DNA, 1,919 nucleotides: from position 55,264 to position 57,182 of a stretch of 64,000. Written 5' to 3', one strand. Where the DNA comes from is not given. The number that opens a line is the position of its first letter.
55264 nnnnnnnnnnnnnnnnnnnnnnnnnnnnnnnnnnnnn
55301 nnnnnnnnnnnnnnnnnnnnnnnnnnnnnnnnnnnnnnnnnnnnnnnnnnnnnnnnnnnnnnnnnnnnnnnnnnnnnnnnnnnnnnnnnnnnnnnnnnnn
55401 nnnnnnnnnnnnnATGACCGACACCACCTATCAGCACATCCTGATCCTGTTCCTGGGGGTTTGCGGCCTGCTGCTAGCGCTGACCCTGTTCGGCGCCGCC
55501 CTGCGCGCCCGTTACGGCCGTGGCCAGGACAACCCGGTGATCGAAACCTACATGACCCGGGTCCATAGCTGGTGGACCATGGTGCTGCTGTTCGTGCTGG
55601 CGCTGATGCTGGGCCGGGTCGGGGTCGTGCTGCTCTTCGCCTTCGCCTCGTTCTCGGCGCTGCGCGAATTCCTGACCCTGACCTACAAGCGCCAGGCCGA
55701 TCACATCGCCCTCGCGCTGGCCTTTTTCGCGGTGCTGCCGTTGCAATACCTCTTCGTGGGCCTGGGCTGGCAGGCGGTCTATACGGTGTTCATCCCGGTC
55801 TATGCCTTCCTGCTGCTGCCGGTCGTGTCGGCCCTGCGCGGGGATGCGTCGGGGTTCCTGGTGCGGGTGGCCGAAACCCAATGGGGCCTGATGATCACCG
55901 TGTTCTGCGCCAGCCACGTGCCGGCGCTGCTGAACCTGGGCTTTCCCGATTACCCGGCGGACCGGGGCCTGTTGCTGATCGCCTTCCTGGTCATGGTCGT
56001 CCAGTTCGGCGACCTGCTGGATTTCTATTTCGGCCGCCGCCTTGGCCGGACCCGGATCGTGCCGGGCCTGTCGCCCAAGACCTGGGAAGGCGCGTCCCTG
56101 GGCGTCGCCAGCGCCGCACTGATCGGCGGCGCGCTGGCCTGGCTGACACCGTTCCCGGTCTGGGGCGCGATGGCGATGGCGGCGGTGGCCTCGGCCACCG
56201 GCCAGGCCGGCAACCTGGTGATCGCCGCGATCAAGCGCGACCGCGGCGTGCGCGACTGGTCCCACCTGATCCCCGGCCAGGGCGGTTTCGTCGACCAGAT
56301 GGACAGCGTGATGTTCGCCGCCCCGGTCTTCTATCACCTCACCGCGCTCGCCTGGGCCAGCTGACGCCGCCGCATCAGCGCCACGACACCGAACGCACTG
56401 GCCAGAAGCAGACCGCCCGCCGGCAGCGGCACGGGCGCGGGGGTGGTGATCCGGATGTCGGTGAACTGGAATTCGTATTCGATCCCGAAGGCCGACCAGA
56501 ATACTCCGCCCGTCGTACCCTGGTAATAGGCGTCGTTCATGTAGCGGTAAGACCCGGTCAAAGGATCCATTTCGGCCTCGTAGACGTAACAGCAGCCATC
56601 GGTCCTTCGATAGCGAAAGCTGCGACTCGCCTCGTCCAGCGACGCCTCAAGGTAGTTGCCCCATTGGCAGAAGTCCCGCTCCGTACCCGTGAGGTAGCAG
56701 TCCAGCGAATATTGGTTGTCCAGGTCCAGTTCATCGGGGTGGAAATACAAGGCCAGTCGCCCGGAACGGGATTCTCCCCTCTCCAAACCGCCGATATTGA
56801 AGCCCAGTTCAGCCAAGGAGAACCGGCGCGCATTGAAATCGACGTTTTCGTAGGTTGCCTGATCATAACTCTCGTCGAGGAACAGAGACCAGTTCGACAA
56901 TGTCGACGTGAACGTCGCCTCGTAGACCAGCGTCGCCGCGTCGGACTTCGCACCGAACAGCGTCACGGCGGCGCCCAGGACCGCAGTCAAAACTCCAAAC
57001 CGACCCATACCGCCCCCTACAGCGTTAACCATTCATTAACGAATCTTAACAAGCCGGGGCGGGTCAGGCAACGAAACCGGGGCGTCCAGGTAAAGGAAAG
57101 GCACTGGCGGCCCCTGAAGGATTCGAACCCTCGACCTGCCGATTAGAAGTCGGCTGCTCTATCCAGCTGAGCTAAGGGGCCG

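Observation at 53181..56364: TetR repressor with three identical TGAAC-N3-GTTCA operators controlling a pspA, PlsC-acyltransferase and CdsA-like membrane-lipid module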

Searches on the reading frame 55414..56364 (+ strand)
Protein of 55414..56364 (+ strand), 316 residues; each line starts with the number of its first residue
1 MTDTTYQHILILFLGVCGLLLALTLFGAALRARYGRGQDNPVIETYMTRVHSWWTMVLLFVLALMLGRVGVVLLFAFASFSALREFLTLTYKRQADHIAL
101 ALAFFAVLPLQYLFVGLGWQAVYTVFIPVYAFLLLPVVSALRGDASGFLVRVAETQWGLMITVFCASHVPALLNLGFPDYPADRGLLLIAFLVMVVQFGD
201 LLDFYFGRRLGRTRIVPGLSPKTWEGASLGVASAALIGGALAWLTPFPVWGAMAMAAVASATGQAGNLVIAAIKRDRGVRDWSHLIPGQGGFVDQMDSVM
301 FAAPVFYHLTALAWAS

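Call 5: search_protein_families(library=pfam, proteins=[window:55414-56364:+], max_evalue=0.01)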
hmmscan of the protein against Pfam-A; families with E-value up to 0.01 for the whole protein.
window:55414-56364:+ (316 aa): 1 family
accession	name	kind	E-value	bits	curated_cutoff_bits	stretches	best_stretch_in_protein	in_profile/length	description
PF01148.25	CTP_transf_1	-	3.8e-50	171.6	24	1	48-311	2-262/264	Cytidylyltransferase family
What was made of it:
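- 55414..56364 (+): CdsA-family (CTP_transf_1) membrane protein, 316 aa, translationally coupled to plsC by an ATGA overlap. Not the housekeeping CdsA equivalog. PF01148 at 3.8e-50 (call 5).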

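Call 7: search_protein_families(library=ncbifam, proteins=[window:55414-56364:+], max_evalue=0.01)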
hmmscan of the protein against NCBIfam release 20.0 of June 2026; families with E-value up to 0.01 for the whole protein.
window:55414-56364:+ (316 aa): 2 families
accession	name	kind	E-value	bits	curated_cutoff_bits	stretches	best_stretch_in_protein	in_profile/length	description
NF008635.0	PRK11624.1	equivalog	7.5e-19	68.2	385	1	184-312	149-280/285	phosphatidate cytidylyltransferase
NF003114.0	PRK04032.1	equivalog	0.0045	16.9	148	1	222-309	50-135/172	CDP-2,3-bis-(O-geranylgeranyl)-sn-glycerol synthase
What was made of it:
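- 55414..56364 (+): The NCBIfam CdsA equivalog scores 68 bits against a cut-off of 385 (call 7).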

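Call 28: search_solved_structures(query=window:55414-56364:+, max_evalue=0.1)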
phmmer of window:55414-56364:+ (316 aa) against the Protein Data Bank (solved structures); distinct sequences matched with E-value up to 0.1: 2.
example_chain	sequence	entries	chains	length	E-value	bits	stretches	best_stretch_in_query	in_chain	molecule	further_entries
4q2g_A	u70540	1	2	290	3.7e-08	36.4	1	71-308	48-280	Phosphatidate cytidylyltransferase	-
4q2e_A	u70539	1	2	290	4.9e-08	36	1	71-308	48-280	Phosphatidate cytidylyltransferase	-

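Call 31: find_homologous_proteins(query=window:55414-56364:+)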
Query window:55414-56364:+ (316 aa): 4545 proteins with E <= 0.001 among 8000 candidates; the best 120 are listed.
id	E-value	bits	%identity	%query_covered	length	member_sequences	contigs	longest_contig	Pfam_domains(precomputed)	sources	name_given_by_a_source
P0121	5.0e-177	606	88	100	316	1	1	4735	PF01148.26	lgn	-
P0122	9.1e-152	523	76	100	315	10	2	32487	PF01148.26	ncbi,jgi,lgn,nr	ncbi:MAG: phosphatidate cytidylyltransferase [Alphaproteobacteria bacterium]|jgi:phosphatidate cytid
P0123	3.1e-151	521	75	100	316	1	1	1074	PF01148.26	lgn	-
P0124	3.8e-151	521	74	99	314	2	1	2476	PF01148.26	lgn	-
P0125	1.1e-148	513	75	100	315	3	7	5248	PF01148.26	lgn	-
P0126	1.2e-148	513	75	100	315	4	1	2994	PF01148.26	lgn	-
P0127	4.8e-148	511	74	98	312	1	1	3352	PF01148.26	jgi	-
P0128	1.0e-147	510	76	98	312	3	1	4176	PF01148.26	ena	-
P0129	1.8e-147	509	73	100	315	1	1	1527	PF01148.26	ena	-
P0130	2.7e-147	508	75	100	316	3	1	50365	PF01148.26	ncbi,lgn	-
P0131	2.9e-147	508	74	98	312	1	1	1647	PF01148.26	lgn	-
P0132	1.5e-146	506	72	99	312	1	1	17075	PF01148.26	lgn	-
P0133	2.8e-146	505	71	99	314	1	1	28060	PF01148.26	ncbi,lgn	ncbi:MAG: phosphatidate cytidylyltransferase [Pseudomonadota bacterium]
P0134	3.3e-146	505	73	100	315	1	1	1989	PF01148.26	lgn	-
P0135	3.9e-146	505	73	98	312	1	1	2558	PF01148.26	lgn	-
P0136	6.1e-146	504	73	99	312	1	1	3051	PF01148.26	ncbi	-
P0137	6.6e-146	504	73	98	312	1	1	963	PF01148.26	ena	-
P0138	1.0e-145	503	75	99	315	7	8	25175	PF01148.26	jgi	-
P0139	1.5e-145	503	74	99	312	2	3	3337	PF01148.26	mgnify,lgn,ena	mgnify:CR=1 FL=1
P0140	2.0e-145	502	72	99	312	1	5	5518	PF01148.26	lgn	-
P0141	2.8e-145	502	73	99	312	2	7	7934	PF01148.26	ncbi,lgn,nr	ncbi:MAG: phosphatidate cytidylyltransferase [Octadecabacter sp.]|nr:phosphatidate cytidylyltransfer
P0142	3.2e-145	502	73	99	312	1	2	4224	PF01148.26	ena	-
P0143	7.9e-145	500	72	98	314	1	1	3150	PF01148.26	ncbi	-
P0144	1.4e-144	499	73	98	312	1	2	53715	PF01148.26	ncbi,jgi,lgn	-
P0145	1.6e-144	499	72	100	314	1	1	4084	PF01148.26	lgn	-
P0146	1.7e-144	499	72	98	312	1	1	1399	PF01148.26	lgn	-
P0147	2.3e-144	499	71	99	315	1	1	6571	PF01148.26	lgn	-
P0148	3.0e-144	498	73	98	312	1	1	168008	PF01148.26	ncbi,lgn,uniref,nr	ncbi:phosphatidate cytidylyltransferase [Octadecabacter ascidiaceicola]|uniref:Phosphatidate cytidyl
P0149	3.3e-144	498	73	99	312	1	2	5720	PF01148.26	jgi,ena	-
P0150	5.7e-144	497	72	98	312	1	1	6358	PF01148.26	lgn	-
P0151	8.4e-144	497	72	98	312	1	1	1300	PF01148.26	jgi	-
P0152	8.9e-144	497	73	98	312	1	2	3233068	PF01148.26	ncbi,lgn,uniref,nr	ncbi:phosphatidate cytidylyltransferase [Octadecabacter temperatus]|uniref:Phosphatidate cytidylyltr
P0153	1.2e-143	496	71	99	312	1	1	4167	PF01148.26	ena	-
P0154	1.6e-143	496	73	99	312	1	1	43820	PF01148.26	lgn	-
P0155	1.8e-143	496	71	99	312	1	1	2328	PF01148.26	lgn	-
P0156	3.3e-143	495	73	100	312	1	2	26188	PF01148.26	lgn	-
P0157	5.3e-143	494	72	98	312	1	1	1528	PF01148.26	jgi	jgi:phosphatidate cytidylyltransferase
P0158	7.9e-143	494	72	98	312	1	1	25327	PF01148.26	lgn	-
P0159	1.1e-142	493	71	99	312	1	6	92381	PF01148.26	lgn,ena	-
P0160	1.4e-142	493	71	98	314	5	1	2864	PF01148.26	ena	-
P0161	1.4e-142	493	70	99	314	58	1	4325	PF01148.26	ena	-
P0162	2.0e-142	492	73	98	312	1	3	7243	PF01148.26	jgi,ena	-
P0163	2.7e-142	492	71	98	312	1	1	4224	PF01148.26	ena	-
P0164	2.7e-142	492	73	97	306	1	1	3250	PF01148.26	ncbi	ncbi:MAG: phosphatidate cytidylyltransferase, partial [Octadecabacter sp.]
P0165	2.8e-142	492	71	98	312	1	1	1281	PF01148.26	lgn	-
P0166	4.0e-142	491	71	99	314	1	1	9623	PF01148.26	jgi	-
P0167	5.0e-142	491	70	99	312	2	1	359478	PF01148.26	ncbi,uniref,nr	ncbi:phosphatidate cytidylyltransferase [Thalassorhabdomicrobium marinisediminis]|uniref:phosphatida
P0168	1.5e-141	490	70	98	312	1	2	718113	PF01148.26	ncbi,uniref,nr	ncbi:phosphatidate cytidylyltransferase [Octadecabacter sp. 1_MG-2023]|uniref:phosphatidate cytidyly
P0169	2.5e-141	489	69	98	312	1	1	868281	PF01148.26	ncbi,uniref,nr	ncbi:phosphatidate cytidylyltransferase [Octadecabacter sp. CECT 8868]|uniref:phosphatidate cytidyly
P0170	3.1e-141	488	70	99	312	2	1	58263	PF01148.26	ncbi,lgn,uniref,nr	ncbi:phosphatidate cytidylyltransferase [Pseudooctadecabacter sp.]|uniref:phosphatidate cytidylyltra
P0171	3.1e-141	488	72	98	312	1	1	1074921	PF01148.26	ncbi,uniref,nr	ncbi:phosphatidate cytidylyltransferase [Octadecabacter sp. G9-8]|uniref:Phosphatidate cytidylyltran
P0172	9.8e-141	487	71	100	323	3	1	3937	PF01148.26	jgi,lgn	-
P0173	1.3e-140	486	73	99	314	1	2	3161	PF01148.26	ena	-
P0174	2.3e-140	486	71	97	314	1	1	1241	PF01148.26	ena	-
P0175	2.8e-140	485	72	99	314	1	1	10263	PF01148.26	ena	-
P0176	3.1e-140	485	71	99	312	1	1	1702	PF01148.26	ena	-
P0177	3.4e-140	485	71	99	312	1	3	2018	PF01148.26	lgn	-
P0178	3.9e-140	485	72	99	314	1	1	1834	PF01148.26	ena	-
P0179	5.5e-140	484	72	99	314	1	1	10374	PF01148.26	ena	-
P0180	5.8e-140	484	70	99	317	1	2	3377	PF01148.26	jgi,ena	-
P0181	1.1e-139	483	69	98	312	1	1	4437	PF01148.26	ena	-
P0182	2.1e-139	482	70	99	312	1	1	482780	PF01148.26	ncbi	-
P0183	2.6e-139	482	70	98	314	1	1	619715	PF01148.26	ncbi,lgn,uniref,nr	ncbi:phosphatidate cytidylyltransferase [Pseudooctadecabacter jejudonensis]|uniref:Phosphatidate cyt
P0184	2.8e-139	482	69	98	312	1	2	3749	PF01148.26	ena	-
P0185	2.9e-139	482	72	98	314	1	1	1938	PF01148.26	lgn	-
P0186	3.0e-139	482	70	99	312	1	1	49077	PF01148.26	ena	-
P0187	3.1e-139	482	70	99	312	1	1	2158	PF01148.26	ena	-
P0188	3.2e-139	482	69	98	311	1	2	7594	PF01148.26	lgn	-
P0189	4.8e-139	481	72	99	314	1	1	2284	PF01148.26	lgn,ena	-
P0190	7.2e-139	481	71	99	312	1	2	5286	PF01148.26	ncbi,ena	-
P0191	8.0e-139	481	71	100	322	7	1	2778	PF01148.26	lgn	-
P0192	1.1e-138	480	69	100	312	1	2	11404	PF01148.26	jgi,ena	-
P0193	1.7e-138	479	70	99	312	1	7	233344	PF01148.26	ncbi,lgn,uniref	ncbi:phosphatidate cytidylyltransferase [Pseudooctadecabacter sp.]|uniref:phosphatidate cytidylyltra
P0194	3.8e-138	478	70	99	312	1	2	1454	PF01148.26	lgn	-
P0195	6.9e-138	477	68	99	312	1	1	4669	PF01148.26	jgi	-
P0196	7.8e-138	477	70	100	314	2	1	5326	PF01148.26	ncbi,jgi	-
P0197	9.7e-138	477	69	99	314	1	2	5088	PF01148.26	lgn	-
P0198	1.1e-137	477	71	100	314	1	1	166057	PF01148.26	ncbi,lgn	-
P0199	1.9e-137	476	68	99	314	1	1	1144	PF01148.26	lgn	-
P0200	2.1e-137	476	70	99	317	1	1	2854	PF01148.26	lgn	-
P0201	3.3e-137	475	70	99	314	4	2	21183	PF01148.26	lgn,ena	-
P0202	4.9e-137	475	70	93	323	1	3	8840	PF01148.26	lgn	-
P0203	5.5e-137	475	71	98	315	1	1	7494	PF01148.26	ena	-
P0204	7.2e-137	474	68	100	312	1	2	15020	PF01148.26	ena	-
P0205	9.1e-137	474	70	98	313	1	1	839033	PF01148.26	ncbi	-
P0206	1.5e-136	473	69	100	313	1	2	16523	PF01148.26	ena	-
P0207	1.8e-136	473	68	99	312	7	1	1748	PF01148.26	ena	-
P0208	2.0e-136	473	69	100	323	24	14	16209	PF01148.26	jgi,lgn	jgi:phosphatidate cytidylyltransferase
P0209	3.2e-136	472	69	99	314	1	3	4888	PF01148.26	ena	-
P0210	4.1e-136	472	68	99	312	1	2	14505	PF01148.26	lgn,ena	-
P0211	4.3e-136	472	72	96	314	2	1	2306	PF01148.26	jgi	-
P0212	5.7e-136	471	68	99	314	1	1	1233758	PF01148.26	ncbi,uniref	ncbi:phosphatidate cytidylyltransferase [Yoonia sp. 208BN28-4]|uniref:phosphatidate cytidylyltransfe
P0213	5.8e-136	471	69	99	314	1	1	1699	PF01148.26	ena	-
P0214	6.1e-136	471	70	99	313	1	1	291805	PF01148.26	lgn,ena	-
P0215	7.6e-136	471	68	99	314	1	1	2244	PF01148.26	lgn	-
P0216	9.1e-136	471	68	99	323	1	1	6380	PF01148.26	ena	-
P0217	9.2e-136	470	70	98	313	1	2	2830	PF01148.26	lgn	-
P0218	9.6e-136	470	69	97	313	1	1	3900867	PF01148.26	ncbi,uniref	ncbi:phosphatidate cytidylyltransferase [Yoonia sp. BS5-3]|uniref:Phosphatidate cytidylyltransferase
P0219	9.8e-136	470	69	100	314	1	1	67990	PF01148.26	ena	-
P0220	1.3e-135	470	70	98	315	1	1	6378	PF01148.26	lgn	-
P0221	1.3e-135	470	71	98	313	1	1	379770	PF01148.26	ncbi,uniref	ncbi:phosphatidate cytidylyltransferase [Loktanella agnita]|uniref:phosphatidate cytidylyltransferas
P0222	1.3e-135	470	68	99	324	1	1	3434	PF01148.26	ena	-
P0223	1.3e-135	470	70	98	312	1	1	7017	PF01148.26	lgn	-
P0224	1.4e-135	470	69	98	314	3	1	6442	PF01148.26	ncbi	-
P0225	1.5e-135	470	68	99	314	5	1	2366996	PF01148.26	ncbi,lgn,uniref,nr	ncbi:phosphatidate cytidylyltransferase [Cognatiyoonia koreensis]|uniref:Phosphatidate cytidylyltran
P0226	2.1e-135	469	67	99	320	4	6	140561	PF01148.26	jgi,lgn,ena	-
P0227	2.3e-135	469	70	93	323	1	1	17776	PF01148.26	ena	-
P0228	2.3e-135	469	69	98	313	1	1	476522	PF01148.26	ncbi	-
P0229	3.5e-135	469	69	98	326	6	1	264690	PF01148.26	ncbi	-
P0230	4.5e-135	468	72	91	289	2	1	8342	PF01148.26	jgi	jgi:phosphatidate cytidylyltransferase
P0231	5.1e-135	468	69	98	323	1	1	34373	PF01148.26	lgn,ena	-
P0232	5.6e-135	468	70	98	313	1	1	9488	PF01148.26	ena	-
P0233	5.8e-135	468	70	98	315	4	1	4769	PF01148.26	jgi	jgi:phosphatidate cytidylyltransferase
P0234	6.0e-135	468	71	97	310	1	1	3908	PF01148.26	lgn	-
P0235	7.1e-135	468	68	97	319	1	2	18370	PF01148.26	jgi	-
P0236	8.6e-135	467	67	100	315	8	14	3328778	PF01148.26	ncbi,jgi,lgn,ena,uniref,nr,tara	ncbi:MAG: phosphatidate cytidylyltransferase [Thalassobium sp.]|uniref:phosphatidate cytidylyltransf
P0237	8.8e-135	467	69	98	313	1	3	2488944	PF01148.26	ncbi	-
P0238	9.8e-135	467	70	98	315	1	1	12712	PF01148.26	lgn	-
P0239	1.1e-134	467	69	100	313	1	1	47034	PF01148.26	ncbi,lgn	-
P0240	1.2e-134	467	70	98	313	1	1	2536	PF01148.26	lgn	-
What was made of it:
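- Tried and rejected: The CdsA-like homologue search returned only close relatives of 67% identity or more (call 31).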

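Call 52: find_encoding_contigs(protein=P0236, flank=5000, max_places=2)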
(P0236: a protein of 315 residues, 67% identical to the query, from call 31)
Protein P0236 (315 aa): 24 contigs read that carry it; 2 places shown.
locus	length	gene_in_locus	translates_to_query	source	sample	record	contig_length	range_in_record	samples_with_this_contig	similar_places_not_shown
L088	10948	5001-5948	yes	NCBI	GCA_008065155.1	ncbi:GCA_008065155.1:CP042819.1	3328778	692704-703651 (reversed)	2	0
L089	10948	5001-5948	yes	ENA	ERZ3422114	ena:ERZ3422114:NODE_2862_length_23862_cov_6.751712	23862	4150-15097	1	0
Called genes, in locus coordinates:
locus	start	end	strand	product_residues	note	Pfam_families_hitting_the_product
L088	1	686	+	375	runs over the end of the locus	PF02668:TauD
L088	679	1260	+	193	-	PF01966:HD (weak)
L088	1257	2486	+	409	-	PF02746:MR_MLE_N, PF13378:MR_MLE_C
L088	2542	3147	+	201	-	PF13305:TetR_C_33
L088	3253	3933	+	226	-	PF04012:PspA_IM30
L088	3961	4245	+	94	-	-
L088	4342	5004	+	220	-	PF01553:Acyltransferase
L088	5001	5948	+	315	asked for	PF01148:CTP_transf_1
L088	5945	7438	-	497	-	PF01232:Mannitol_dh, PF08125:Mannitol_dh_C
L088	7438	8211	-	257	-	PF00106:adh_short, PF08659:KR, PF13561:adh_short_C2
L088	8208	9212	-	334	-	PF00005:ABC_tran, PF08402:TOBE_2, PF03459:TOBE (weak)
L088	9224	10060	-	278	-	PF00528:BPD_transp_1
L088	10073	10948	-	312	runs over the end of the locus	PF00528:BPD_transp_1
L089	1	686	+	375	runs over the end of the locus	PF02668:TauD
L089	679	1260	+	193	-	PF01966:HD (weak)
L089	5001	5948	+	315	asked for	PF01148:CTP_transf_1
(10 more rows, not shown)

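Call 53: find_encoding_contigs(protein=P0167, flank=5000, max_places=1)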
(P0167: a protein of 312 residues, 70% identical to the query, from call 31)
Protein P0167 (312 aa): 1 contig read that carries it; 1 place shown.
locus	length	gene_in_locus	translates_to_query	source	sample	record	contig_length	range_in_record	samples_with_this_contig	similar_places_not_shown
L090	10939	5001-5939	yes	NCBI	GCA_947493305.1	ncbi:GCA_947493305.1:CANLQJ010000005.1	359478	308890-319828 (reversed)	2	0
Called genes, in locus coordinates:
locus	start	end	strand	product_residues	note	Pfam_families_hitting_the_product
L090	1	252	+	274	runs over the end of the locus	PF06342:DUF1057 (weak), PF00561:Abhydrolase_1, PF12146:Hydrolase_4, PF12697:Abhydrolase_6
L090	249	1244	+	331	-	PF00291:PALP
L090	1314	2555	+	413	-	PF03372:Exo_endo_phos (weak)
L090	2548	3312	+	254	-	PF00561:Abhydrolase_1, PF12146:Hydrolase_4, PF12697:Abhydrolase_6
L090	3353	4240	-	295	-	PF00924:MS_channel_2nd, PF21082:MS_channel_3rd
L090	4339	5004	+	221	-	PF01553:Acyltransferase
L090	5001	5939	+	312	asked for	PF01148:CTP_transf_1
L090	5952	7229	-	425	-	PF13660:DUF4147, PF05161:MOFRL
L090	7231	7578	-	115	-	PF25213:HVO_A0261_N (weak), PF01638:HxlR (weak), PF12840:HTH_20, PF01022:HTH_5, PF12802:MarR_2, PF13412:HTH_24 (weak), PF01978:TrmB (faint)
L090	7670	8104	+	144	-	PF04143:Sulf_transp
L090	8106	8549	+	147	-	PF20398:DUF6691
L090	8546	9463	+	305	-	PF00753:Lactamase_B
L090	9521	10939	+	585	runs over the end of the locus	PF00916:Sulfate_transp, PF01740:STAS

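Call 77: search_solved_structures(query=window:55414-56364:+, max_evalue=0.001, show_alignments=1)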
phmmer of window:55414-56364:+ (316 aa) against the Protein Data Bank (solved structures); distinct sequences matched with E-value up to 0.001: 2.
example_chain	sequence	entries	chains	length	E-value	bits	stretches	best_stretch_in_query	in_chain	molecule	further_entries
4q2g_A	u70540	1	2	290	3.7e-08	36.4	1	71-308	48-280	Phosphatidate cytidylyltransferase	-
4q2e_A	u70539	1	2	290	4.9e-08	36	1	71-308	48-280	Phosphatidate cytidylyltransferase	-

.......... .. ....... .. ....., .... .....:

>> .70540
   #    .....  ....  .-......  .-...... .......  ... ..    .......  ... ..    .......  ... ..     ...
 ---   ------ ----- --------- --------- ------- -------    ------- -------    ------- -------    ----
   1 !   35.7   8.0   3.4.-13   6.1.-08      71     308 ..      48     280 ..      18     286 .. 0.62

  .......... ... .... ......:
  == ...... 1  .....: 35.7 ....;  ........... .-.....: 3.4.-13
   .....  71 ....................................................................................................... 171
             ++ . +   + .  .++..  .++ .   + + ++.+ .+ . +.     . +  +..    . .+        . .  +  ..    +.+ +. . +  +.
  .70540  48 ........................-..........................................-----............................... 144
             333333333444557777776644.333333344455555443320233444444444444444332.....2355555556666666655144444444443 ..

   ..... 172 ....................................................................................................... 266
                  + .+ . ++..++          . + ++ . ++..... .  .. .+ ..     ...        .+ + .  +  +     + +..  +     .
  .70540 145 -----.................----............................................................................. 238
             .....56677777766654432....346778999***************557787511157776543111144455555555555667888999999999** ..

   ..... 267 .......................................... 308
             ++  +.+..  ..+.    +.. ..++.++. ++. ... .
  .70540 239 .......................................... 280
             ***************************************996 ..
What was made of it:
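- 55414..56364 (+): The alignment to T. maritima CdsA shows K-R and three Asp kept, but PGHGG becomes PGQGG and DRxD becomes DQxD (call 77).
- On CdsA (phosphatidate cytidylyltransferase) equivalog: The signature reads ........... against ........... in T. maritima CdsA (call 77).
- Closest known: Housekeeping PlsC and CdsA. Different: The CdsA-like protein has PGQGG..DQxD in place of PGHGG..DRxD (call 77).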

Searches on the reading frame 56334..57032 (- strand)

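Call 5: search_protein_families(library=pfam, proteins=[window:56334-57032:-], max_evalue=0.01)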
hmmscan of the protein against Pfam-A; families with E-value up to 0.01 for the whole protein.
window:56334-57032:- (232 aa): 0 families

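Call 7: search_protein_families(library=ncbifam, proteins=[window:56334-57032:-], max_evalue=0.01)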
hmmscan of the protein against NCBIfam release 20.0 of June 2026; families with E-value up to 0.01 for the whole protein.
window:56334-57032:- (232 aa): 1 family
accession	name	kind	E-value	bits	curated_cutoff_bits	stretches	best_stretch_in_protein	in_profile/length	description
TIGR03370.1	VPLPA-CTERM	domain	2.1e-06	27.6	25.35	1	201-223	1-23/25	VPLPA-CTERM sorting domain-containing protein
